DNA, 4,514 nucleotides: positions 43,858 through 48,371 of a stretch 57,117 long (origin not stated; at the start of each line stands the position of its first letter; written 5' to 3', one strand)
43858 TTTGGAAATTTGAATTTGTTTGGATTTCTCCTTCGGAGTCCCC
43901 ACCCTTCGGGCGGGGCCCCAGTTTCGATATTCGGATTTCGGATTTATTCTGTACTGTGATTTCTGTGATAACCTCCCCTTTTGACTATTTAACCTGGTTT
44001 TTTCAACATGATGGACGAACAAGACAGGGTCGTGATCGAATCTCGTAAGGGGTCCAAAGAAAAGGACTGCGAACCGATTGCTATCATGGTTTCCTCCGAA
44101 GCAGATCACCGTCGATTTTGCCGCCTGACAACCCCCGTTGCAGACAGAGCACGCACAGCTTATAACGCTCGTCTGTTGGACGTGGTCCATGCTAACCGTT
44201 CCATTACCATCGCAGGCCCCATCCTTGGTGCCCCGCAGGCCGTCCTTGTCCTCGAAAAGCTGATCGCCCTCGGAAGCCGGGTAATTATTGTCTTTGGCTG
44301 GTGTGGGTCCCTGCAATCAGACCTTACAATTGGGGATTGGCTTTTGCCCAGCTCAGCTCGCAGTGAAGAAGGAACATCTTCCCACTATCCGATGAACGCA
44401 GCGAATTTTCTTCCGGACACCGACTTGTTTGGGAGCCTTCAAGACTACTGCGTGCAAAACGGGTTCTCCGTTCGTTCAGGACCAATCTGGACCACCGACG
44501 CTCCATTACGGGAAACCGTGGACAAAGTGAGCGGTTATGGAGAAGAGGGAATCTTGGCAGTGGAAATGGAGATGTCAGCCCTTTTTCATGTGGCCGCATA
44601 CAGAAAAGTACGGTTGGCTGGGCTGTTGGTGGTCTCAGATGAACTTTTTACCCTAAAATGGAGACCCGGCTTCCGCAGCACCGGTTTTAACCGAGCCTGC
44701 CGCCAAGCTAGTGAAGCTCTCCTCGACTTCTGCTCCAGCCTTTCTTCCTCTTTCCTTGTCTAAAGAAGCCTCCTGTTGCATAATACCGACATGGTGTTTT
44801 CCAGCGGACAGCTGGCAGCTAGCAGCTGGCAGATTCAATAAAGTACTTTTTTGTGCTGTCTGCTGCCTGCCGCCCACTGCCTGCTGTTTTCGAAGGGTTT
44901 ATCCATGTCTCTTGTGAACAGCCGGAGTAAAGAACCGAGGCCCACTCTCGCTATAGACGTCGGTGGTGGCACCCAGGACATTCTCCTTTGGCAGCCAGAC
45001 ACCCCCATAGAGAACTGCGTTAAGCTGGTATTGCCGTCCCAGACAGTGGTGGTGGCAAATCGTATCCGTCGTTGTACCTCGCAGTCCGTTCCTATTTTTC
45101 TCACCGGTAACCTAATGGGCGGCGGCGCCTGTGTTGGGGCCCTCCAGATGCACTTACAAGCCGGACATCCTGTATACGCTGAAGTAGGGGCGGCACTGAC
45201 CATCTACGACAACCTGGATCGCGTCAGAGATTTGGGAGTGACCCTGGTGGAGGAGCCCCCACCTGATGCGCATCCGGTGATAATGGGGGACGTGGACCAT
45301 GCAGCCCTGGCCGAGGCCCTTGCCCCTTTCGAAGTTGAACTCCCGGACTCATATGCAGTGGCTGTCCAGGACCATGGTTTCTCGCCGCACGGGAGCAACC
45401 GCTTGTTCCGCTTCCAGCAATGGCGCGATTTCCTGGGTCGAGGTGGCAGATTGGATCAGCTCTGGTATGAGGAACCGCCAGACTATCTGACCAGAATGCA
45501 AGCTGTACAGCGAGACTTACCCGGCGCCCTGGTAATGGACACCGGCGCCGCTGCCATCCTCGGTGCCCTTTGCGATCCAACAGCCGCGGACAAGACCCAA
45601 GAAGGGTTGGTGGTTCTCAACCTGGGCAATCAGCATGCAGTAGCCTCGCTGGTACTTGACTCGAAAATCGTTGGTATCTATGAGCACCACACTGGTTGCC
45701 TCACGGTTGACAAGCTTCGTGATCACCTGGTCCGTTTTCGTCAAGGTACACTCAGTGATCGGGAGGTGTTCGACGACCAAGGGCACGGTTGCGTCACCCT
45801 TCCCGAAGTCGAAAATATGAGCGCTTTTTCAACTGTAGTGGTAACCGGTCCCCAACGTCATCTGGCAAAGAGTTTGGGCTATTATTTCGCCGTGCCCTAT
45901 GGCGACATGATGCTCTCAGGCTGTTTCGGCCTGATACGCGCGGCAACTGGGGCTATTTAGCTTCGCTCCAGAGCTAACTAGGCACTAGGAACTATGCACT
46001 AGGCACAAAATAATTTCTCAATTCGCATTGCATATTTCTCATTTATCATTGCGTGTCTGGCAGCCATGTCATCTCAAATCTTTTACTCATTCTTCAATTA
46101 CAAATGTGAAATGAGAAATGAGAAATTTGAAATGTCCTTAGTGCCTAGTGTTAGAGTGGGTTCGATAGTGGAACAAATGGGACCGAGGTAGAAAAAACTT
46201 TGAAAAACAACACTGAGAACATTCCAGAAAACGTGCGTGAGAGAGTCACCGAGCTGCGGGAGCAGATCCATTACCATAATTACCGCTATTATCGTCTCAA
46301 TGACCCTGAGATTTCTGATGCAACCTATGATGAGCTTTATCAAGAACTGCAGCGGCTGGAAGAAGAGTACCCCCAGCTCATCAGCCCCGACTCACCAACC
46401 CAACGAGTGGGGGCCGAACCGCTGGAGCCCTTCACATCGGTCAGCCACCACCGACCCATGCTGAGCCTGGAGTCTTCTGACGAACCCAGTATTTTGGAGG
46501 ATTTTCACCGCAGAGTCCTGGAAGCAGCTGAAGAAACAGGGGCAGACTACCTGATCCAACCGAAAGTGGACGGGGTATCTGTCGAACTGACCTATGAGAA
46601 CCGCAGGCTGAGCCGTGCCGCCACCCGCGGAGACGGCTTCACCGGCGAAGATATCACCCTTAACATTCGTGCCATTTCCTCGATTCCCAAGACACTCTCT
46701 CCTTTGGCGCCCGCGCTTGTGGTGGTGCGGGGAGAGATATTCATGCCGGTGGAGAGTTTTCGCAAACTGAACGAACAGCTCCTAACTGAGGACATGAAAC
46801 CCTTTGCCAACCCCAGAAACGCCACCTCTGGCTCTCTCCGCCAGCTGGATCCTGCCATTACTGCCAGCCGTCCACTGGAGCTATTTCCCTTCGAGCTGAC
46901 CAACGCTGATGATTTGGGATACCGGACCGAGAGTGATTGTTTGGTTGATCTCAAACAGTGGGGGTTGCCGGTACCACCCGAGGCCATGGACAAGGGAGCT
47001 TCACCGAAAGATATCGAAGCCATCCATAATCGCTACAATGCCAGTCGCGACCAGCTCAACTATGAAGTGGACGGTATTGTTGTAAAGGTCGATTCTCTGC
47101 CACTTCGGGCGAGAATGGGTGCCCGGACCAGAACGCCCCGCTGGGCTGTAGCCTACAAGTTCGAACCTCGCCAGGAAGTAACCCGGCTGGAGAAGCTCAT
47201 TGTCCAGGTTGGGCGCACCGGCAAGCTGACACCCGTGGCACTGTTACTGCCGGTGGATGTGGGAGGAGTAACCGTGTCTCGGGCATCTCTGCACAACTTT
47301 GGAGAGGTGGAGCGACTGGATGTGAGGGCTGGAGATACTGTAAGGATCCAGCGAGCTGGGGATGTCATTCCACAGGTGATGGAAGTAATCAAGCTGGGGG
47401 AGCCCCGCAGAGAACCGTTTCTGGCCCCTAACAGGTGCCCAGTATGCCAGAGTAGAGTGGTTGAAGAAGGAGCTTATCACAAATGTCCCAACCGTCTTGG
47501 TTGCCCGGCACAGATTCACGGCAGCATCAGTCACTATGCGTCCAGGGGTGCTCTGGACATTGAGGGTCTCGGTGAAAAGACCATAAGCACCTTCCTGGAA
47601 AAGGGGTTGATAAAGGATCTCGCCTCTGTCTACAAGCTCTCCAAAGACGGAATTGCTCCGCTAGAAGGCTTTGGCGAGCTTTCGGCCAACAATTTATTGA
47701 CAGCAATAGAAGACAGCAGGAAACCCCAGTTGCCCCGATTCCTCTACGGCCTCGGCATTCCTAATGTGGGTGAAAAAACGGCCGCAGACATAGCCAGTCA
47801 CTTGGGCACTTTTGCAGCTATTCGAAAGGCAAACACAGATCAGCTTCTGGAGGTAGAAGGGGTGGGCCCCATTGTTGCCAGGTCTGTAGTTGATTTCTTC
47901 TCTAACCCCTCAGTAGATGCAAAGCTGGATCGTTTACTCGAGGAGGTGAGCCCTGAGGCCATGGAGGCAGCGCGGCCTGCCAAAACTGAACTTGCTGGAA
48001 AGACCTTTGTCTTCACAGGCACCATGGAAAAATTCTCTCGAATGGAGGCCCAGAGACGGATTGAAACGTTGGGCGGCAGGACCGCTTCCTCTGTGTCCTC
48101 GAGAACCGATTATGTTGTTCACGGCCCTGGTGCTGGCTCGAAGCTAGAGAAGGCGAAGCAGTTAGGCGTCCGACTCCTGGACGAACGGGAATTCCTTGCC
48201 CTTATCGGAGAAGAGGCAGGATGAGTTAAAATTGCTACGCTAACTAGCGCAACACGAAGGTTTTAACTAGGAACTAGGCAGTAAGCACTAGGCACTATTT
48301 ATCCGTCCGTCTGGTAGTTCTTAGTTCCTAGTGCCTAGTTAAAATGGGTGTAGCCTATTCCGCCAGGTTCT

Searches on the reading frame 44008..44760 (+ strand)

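Call 37: search_protein_families(library=pfam, proteins=[window:44008-44760:+], max_evalue=0.00001)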
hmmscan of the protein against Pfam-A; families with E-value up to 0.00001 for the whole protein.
window:44008-44760:+ (251 aa): 1 family
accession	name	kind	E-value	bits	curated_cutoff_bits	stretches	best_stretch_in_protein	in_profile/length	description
PF01048.26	PNP_UDP_1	-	9.8e-32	110.7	25.1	1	23-215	1-202/233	Phosphorylase superfamily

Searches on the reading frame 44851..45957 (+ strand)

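Call 37: search_protein_families(library=pfam, proteins=[window:44851-45957:+], max_evalue=0.00001)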
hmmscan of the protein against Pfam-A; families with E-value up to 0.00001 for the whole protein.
window:44851-45957:+ (369 aa): 1 family
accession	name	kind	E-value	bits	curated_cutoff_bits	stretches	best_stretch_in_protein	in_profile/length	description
PF08735.15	DUF1786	-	6.1e-89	298.1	25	1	89-338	1-252/252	Putative pyruvate format-lyase activating enzyme (DUF1786)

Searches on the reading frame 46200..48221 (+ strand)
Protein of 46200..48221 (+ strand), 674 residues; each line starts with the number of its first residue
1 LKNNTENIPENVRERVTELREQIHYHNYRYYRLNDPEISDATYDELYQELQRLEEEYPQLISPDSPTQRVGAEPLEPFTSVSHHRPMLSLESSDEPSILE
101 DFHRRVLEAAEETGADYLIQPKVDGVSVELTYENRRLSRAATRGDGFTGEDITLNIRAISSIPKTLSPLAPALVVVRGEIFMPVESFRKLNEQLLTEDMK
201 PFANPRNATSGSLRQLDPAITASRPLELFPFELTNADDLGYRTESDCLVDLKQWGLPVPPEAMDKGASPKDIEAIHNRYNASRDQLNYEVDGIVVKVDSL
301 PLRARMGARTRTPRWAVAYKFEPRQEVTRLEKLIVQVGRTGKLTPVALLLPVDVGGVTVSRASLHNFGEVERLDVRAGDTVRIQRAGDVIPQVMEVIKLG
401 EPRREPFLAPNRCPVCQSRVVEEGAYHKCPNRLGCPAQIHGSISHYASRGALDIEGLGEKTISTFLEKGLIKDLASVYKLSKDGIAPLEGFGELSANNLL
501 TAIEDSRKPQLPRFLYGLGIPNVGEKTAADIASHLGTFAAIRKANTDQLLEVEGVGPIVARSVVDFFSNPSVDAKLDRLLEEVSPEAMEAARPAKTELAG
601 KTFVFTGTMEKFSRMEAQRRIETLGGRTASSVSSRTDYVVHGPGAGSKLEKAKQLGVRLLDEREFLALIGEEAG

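Call 37: search_protein_families(library=pfam, proteins=[window:46200-48221:+], max_evalue=0.00001)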
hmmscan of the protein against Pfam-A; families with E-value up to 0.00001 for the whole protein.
window:46200-48221:+ (674 aa): 8 families
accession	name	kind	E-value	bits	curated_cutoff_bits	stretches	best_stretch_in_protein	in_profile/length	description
PF01653.23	DNA_ligase_aden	-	4.4e-79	266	27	1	78-323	4-252/253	NAD-dependent DNA ligase adenylation domain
PF03120.22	DNA_ligase_OB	-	3.6e-30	104.1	32.9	1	328-399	2-73/79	NAD-dependent DNA ligase OB-fold domain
PF12826.13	HHH_2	-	1.3e-19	70.6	27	1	513-572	1-60/64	Helix-hairpin-helix motif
PF00533.33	BRCT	-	7.7e-13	48.9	21.3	1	598-669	6-78/78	BRCA1 C Terminus (BRCT) domain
PF14520.12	HHH_5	-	9.7e-13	48.8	27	1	518-566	5-54/57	Helix-hairpin-helix domain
PF22745.1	Nlig-Ia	-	8.4e-11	42.8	27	1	13-62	3-52/92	DNA ligase-like, N-terminal NAD+-binding domain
PF00633.29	HHH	-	1.4e-08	34.6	24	0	538-566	2-30/30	Helix-hairpin-helix motif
PF03119.21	DNA_ligase_ZBD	-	6.9e-06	26.3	25.8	0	412-437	1-27/27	NAD-dependent DNA ligase C4 zinc finger domain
